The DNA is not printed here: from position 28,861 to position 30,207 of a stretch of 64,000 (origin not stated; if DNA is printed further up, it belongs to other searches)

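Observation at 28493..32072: Glucuronokinase-family GHMP kinase + NDP-sugar pyrophosphorylase + membrane CapD-like dehydratase + pgpA operon: candidate uronate/hexose salvage into envelope glycan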

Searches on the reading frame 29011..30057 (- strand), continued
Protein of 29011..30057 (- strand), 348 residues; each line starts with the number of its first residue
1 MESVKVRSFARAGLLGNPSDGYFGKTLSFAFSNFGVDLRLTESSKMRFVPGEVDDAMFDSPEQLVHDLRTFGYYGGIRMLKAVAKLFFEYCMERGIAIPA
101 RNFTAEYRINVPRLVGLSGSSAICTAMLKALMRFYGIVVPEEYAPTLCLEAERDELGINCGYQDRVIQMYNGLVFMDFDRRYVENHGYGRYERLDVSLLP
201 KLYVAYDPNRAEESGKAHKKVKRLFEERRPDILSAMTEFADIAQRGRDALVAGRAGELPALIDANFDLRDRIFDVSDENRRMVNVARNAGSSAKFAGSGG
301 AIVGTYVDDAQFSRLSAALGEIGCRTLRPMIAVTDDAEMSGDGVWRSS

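Call 27: find_related_loci(query=A2, collection=genome_contigs, flank=10000)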
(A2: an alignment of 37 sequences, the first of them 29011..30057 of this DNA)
Query A2 (348 aa) in genome_contigs; peptide patterns used: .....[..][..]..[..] (x = any residue, [..] = any of these).
600 stretches matched a pattern (row limit reached: there are more); 593 encode a relative of the query (tblastn E <= 1e-3); the best 80 are kept; 80 distinct loci.
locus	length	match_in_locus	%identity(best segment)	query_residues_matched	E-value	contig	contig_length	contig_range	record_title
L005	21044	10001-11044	85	1-348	0e+0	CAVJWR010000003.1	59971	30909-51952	Limosilactobacillus gorillae isolate H07618-L1_cleanbin_000041 genome assembly, contig: Spades_H07618-L1_contig_295, who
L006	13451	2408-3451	83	1-348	0e+0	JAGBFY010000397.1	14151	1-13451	MAG: Kiritimatiellae bacterium isolate RGIG9083 Water_deer_Rectum.Co__c1024318, whole genome shotgun sequence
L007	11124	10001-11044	74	1-348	0e+0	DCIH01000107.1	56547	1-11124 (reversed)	MAG TPA_asm: Verrucomicrobia bacterium UBA1731 UBA1731_contig_141, whole genome shotgun sequence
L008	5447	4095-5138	74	1-348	0e+0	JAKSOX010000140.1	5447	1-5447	MAG: Kiritimatiellia bacterium isolate Horse_feces188 MAG188_140, whole genome shotgun sequence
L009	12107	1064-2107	73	1-348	5e-176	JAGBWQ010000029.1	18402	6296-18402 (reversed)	MAG: Kiritimatiellae bacterium isolate RGIG9514 Yak_Cecum.Co__c726507, whole genome shotgun sequence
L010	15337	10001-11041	71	4-348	1e-168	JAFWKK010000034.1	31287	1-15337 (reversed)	MAG: Kiritimatiellae bacterium isolate RGIG5820 Sheep_Ileum.Co__c204760, whole genome shotgun sequence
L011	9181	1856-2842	71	4-332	4e-161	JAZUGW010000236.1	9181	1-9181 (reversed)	MAG: Kiritimatiellia bacterium isolate T1900045282_TH20190052.MAGScoT_cleanbin_000029 SGB_5952_k141_549049, whole genome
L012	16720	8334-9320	71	4-332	1e-159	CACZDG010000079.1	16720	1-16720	uncultured bacterium isolate RUG12514 genome assembly, contig: RUG12514_asm_79, whole genome shotgun sequence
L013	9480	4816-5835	67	4-343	6e-157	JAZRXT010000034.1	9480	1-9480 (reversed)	MAG: Kiritimatiellia bacterium isolate T1900044950_TA20190003.MAGScoT_cleanbin_000120 SGB_3607_k141_467437, whole genome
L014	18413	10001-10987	69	4-332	3e-156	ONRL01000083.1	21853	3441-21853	uncultured Lentisphaerae bacterium isolate RUG572 genome assembly, contig: scaffold_5434, whole genome shotgun sequence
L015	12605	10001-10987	69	4-332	8e-155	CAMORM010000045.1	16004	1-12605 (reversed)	MAG: uncultured Verrucomicrobia bacterium isolate SRR873601_bin.173_metaWRAP_v1.3_MAG genome assembly, contig: NODE_1054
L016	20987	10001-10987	70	4-332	2e-147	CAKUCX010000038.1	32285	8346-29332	MAG: uncultured Kiritimatiellaeota bacterium isolate REFINED_METABAT215_TOP10_CONTIGS_1500_ASSEMBLY_K77_MERGED__Hadza_Mo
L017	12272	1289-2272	60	4-331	4e-136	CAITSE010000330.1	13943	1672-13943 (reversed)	MAG: uncultured Lentisphaerae bacterium isolate AM-2014_bin-3387 genome assembly, contig: bin-3387:330/376, whole genome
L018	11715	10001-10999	57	4-334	9e-129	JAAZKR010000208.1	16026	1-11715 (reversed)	MAG: Oligosphaeraceae bacterium isolate AS22ysBPME_37 146320_AS22, whole genome shotgun sequence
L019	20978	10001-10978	59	4-328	4e-127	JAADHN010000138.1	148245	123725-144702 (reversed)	MAG: Kiritimatiellota bacterium isolate M_MetaBat.195 contig-127_297, whole genome shotgun sequence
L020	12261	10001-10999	57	4-334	2e-126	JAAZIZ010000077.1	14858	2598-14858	MAG: Lentisphaerae bacterium isolate AS21ysBPME_182 48093_AS21, whole genome shotgun sequence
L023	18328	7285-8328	73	1-348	4e-175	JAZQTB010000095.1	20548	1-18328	MAG: Kiritimatiellia bacterium isolate T1900045194_TC20190190.MAGScoT_cleanbin_000023 SGB_5306_k141_3537226, whole genom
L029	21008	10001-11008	49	4-339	2e-105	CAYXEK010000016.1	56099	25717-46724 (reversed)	MAG TPA_asm: uncultured Verrucomicrobiota bacterium isolate binchicken_co27_383 genome assembly, contig: NODE_956_length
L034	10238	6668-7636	50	4-326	1e-104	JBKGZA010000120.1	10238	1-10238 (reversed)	MAG: Bacteroidales bacterium isolate C4M09_3 NODE_2183_length_10238_cov_12.119317, whole genome shotgun sequence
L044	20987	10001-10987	47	4-331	1e-102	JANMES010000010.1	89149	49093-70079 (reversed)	MAG: Phycisphaerae bacterium isolate OTE_70b_metabat_61 OTE_70b_k141_4133019, whole genome shotgun sequence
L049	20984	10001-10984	48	4-331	3e-102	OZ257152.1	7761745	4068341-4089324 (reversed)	MAG: Dyadobacter sp. isolate e416601d-a430-49ba-b541-7d06a6a814a1 genome assembly, chromosome: 1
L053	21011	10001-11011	49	4-341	6e-102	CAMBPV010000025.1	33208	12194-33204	MAG: Prosthecobacter debontii isolate AE-24oct19-11 genome assembly, contig: AE-24oct19-C1565, whole genome shotgun sequ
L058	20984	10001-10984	48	4-331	4e-101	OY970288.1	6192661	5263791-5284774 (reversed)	MAG: uncultured Cytophagales bacterium isolate MFD03250.bin.c.1 genome assembly, chromosome: 1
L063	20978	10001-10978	48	4-329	6e-101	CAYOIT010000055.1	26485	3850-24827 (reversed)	MAG TPA_asm: uncultured Verrucomicrobiota bacterium isolate SRP272421_co4_179 genome assembly, contig: NODE_3971_length_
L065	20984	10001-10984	49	4-331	2e-100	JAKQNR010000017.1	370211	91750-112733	MAG: bacterium isolate USDV_metabat.161 k141_1865548, whole genome shotgun sequence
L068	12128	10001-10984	49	4-331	2e-100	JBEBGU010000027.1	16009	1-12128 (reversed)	MAG: Prosthecobacter sp. isolate ATF_4 NODE_1601_length_16009_cov_2.921056, whole genome shotgun sequence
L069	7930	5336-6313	47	4-329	1e-100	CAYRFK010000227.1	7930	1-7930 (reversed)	MAG TPA_asm: uncultured Verrucomicrobiota bacterium isolate SRP272421_co4_497 genome assembly, contig: NODE_30612_length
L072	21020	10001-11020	46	4-344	2e-100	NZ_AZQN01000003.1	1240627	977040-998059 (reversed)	Dyadobacter tibetensis Y620-1 contig003, whole genome shotgun sequence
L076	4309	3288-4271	49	4-331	3e-100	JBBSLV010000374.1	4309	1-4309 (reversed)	MAG: Tepidisphaerales bacterium isolate LS5_sbin.11 LS5_sbin.11_K_704484_L_4309_cov_9.0000, whole genome shotgun sequenc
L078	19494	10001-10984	46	4-331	2e-99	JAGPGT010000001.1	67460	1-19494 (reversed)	MAG: Phycisphaerae bacterium isolate Gw_SlDig_bin_305 Gw_SlDig_498_length_67460_cov_15.957614, whole genome shotgun sequ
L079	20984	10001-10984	45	4-331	2e-99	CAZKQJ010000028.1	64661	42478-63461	MAG TPA_asm: uncultured Spirochaetaceae bacterium isolate SRP241341_co1_254 genome assembly, contig: NODE_566_length_646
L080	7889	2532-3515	47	4-331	2e-99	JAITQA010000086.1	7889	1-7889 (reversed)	MAG: Dysgonamonadaceae bacterium isolate Pq454_bin51 k119_1090433, whole genome shotgun sequence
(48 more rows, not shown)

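Call 32: search_protein_families(library=pfam, proteins=[L076:1130-3028:+, L058:4401-5978:+, L044:14113-15888:-, L034:8555-10012:+, L068:4577-6508:-, L072:6532-7416:+, L080:459-1430:+, L044:12125-13909:-, L069:4129-5337:-, L029:13285-14079:+], max_evalue=0.00001)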
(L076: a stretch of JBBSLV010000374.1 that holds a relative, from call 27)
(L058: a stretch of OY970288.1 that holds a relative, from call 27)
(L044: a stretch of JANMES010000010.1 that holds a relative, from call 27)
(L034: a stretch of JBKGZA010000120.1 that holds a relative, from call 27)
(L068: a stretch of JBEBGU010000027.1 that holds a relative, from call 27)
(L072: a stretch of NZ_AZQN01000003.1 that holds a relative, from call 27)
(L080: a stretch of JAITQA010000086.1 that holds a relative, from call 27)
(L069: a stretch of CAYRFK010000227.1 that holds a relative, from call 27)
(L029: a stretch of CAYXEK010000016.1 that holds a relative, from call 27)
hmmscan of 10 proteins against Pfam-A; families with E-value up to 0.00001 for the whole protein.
L076:1130-3028:+ (632 aa): 1 family
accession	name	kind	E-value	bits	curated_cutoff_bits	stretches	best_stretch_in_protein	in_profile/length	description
PF20604.3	DUF6798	-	2.2e-17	63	26.9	1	500-559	4-61/61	Domain of unknown function (DUF6798)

L058:4401-5978:+ (525 aa): 3 families
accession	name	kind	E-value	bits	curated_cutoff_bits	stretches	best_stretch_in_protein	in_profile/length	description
PF00006.31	ATP-synt_ab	-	7.6e-75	251.6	29.5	1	151-389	1-213/213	ATP synthase alpha/beta family, nucleotide-binding domain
PF00306.32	ATP-synt_ab_C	-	1e-43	149.1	27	1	396-519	1-125/126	ATP synthase alpha/beta chain, C terminal domain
PF02874.29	ATP-synt_ab_N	-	2.2e-15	57.3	20.9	1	27-93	3-69/69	ATP synthase alpha/beta family, beta-barrel domain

L044:14113-15888:- (591 aa): 3 families
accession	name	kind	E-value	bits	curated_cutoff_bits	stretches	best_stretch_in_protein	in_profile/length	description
PF14791.11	DNA_pol_B_thumb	-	4.2e-22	78.2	25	1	257-332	1-63/63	DNA polymerase beta thumb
PF02811.25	PHP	-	2.1e-14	54.6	26.4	1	357-518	1-162/164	PHP domain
PF14716.13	HHH_8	-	9.8e-10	39.1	30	1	4-76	3-72/73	Helix-hairpin-helix domain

L034:8555-10012:+ (485 aa): 2 families
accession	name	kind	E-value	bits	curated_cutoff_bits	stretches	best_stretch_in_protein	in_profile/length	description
PF00884.28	Sulfatase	-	4.1e-51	174.5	25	1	36-348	1-300/301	Sulfatase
PF16347.10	SGSH_C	-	1.8e-10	41.6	29.3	1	307-389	11-93/154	N-sulphoglucosamine sulphohydrolase, C-terminal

L068:4577-6508:- (643 aa): 2 families
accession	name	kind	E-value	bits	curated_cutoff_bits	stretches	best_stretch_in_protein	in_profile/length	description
PF00012.26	HSP70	-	6.9e-253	840.7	20.6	1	4-597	1-595/599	Hsp70 protein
PF06723.19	MreB_Mbl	-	3e-13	49.7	27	1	129-372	85-315/327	MreB/Mbl protein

L072:6532-7416:+ (294 aa): 1 family
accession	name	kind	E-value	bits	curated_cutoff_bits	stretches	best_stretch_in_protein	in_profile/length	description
PF00231.24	ATP-synt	-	5.9e-105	351.5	39.9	1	3-292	1-285/285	ATP synthase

L080:459-1430:+ (323 aa): 4 families
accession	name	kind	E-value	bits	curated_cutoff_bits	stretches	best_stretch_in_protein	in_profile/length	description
PF01370.27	Epimerase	-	3e-20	73.1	20.9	1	13-234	2-240/240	NAD dependent epimerase/dehydratase family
PF01073.25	3Beta_HSD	-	3e-11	43.3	22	1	13-255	1-271/280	3-beta hydroxysteroid dehydrogenase/isomerase family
PF04321.23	RmlD_sub_bind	-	6.6e-10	39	27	1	10-256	1-235/287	RmlD substrate binding domain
PF16363.11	GDP_Man_Dehyd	-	1.2e-09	38.5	27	0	62-149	75-164/332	GDP-mannose 4,6 dehydratase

L044:12125-13909:- (594 aa): 1 family
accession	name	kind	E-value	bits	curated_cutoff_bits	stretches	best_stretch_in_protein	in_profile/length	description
PF13365.12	Trypsin_2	-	1.7e-07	32.5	27.6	1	422-543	5-144/144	Trypsin-like peptidase domain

L069:4129-5337:- (402 aa): 4 families
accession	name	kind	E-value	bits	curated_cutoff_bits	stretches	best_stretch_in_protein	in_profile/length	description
PF08240.17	ADH_N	-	6.3e-30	103.9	23.5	1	82-195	1-102/104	Alcohol dehydrogenase GroES-like domain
PF00107.32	ADH_zinc_N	-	2.5e-18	66.7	31.8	1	235-359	1-125/129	Zinc-binding dehydrogenase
PF16912.11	Glu_dehyd_C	-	1.7e-10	41.2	34.9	1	204-402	4-211/211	Glucose dehydrogenase C-terminus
PF13602.12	ADH_zinc_N_2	-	2.1e-06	29.1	27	1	286-389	17-124/134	Zinc-binding dehydrogenase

L029:13285-14079:+ (264 aa): 4 families
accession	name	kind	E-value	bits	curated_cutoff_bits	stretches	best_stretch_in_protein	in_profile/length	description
PF00106.31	adh_short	-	1.3e-54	185.1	26.6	1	9-192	1-183/195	short chain dehydrogenase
PF13561.12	adh_short_C2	-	1.3e-53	182.5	27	1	18-260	6-234/236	Enoyl-(Acyl carrier protein) reductase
PF08659.16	KR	-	7.5e-12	46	22.6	1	12-161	4-152/180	KR domain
PF23441.1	SDR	-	6.8e-08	32.6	27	1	11-260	10-254/258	SDR-like rossmann domain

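Call 45: search_protein_families(library=pfam, proteins=[L012:9350-10474:+, L014:11014-12120:+, L013:5732-6958:+, L016:11004-12137:+, L011:2990-4582:+, L015:11034-12410:+, L017:2308-3618:+, L020:11133-11915:+, L065:11120-12220:+, L053:11470-12501:+], max_evalue=0.00001)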
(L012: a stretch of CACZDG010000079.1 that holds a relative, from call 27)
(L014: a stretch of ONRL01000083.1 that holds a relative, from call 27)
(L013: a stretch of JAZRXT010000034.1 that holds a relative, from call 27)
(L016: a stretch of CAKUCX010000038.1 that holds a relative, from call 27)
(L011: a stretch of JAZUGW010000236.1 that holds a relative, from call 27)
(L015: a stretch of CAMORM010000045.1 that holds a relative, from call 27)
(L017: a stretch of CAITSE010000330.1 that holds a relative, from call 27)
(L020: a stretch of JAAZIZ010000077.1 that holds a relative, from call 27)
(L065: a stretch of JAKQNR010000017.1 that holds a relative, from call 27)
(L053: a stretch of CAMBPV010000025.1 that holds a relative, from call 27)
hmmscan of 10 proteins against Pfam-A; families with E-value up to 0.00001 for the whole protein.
L012:9350-10474:+ (374 aa): 0 families

L014:11014-12120:+ (368 aa): 0 families

L013:5732-6958:+ (408 aa): 2 families
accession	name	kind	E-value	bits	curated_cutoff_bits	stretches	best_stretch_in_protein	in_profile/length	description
PF01168.26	Ala_racemase_N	-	1.7e-50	172.2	24.1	1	37-265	1-217/220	Alanine racemase, N-terminal domain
PF00842.27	Ala_racemase_C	-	2.4e-43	147.2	25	1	280-406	1-126/127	Alanine racemase, C-terminal domain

L016:11004-12137:+ (377 aa): 2 families
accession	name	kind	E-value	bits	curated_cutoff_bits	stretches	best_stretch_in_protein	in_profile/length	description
PF01168.26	Ala_racemase_N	-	7.7e-50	170.1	24.1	1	11-234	1-217/220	Alanine racemase, N-terminal domain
PF00842.27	Ala_racemase_C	-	2.3e-42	144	25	1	249-376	1-127/127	Alanine racemase, C-terminal domain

L011:2990-4582:+ (530 aa): 1 family
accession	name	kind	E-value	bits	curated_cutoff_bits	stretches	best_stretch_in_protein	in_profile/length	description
PF01555.25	N6_N4_Mtase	-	4.3e-20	73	26.7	1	232-522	3-221/221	DNA methylase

L015:11034-12410:+ (458 aa): 1 family
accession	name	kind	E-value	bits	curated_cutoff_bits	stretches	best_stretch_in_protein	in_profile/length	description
PF01554.23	MatE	-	3.4e-33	115.1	24.9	2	245-409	1-158/161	MatE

L017:2308-3618:+ (436 aa): 1 family
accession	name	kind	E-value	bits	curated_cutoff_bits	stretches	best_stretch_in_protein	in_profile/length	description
PF00480.26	ROK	-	1.5e-58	199.1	22.9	1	107-406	2-279/294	ROK family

L020:11133-11915:+ (260 aa): 1 family
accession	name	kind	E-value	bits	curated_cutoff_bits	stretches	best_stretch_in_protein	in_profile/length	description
PF01261.30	AP_endonuc_2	-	5.7e-31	108.5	31.1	1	21-245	3-241/249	Xylose isomerase-like TIM barrel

L065:11120-12220:+ (366 aa): 3 families
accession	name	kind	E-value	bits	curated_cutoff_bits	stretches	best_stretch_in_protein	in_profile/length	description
PF14815.12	NUDIX_4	-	4.3e-33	113.9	35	1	242-358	2-113/113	NUDIX domain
PF00730.31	HhH-GPD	-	7.6e-20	71.7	26.2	1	42-161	1-92/108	HhH-GPD superfamily base excision DNA repair protein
PF00293.34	NUDIX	-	9.2e-20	71.5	21.1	1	237-358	2-133/134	NUDIX domain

L053:11470-12501:+ (343 aa): 2 families
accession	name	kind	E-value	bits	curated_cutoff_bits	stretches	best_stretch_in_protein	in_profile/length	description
PF07683.19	CobW_C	-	4.8e-18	65.2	22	1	197-316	1-93/94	Cobalamin synthesis protein cobW C-terminal domain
PF02492.25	cobW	-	1.3e-14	54.6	20.7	1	2-151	38-176/180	CobW/HypB/UreG, nucleotide-binding domain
